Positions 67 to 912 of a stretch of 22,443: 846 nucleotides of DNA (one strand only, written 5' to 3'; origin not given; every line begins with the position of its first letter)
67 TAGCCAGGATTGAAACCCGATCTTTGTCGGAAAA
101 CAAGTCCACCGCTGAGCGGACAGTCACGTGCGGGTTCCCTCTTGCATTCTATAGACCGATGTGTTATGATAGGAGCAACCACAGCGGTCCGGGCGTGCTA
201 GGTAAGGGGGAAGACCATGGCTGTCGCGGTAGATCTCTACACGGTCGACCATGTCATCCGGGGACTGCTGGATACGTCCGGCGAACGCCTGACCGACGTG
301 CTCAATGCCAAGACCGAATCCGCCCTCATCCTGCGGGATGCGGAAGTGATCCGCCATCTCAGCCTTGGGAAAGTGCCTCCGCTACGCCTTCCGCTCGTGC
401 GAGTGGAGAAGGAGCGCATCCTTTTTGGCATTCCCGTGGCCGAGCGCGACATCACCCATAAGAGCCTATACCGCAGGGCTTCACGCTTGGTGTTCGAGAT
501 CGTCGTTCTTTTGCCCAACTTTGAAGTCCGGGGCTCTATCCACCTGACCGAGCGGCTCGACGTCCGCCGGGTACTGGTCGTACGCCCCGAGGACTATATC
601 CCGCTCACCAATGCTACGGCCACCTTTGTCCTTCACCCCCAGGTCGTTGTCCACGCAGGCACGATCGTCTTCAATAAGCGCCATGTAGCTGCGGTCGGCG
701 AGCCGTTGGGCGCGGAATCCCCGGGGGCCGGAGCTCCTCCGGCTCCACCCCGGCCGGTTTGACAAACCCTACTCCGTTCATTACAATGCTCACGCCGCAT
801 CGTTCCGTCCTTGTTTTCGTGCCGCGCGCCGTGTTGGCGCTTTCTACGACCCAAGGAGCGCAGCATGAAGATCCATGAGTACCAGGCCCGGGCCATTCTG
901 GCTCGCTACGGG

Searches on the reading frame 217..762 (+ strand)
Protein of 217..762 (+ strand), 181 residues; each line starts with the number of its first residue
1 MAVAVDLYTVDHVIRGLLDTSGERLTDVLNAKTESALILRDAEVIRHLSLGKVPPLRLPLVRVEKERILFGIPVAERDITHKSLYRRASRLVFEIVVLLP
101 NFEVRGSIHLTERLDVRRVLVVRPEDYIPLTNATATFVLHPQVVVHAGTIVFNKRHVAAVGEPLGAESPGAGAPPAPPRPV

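Call 7: search_protein_families(library=pfam, proteins=[window:217-762:+], max_evalue=0.001)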
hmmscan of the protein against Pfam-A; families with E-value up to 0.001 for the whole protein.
window:217-762:+ (181 aa): 1 family
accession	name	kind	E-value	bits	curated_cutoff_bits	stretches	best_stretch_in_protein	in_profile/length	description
PF20660.2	DUF6812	-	1e-08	35.5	27.1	0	22-67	11-52/53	Family of unknown function (DUF6812)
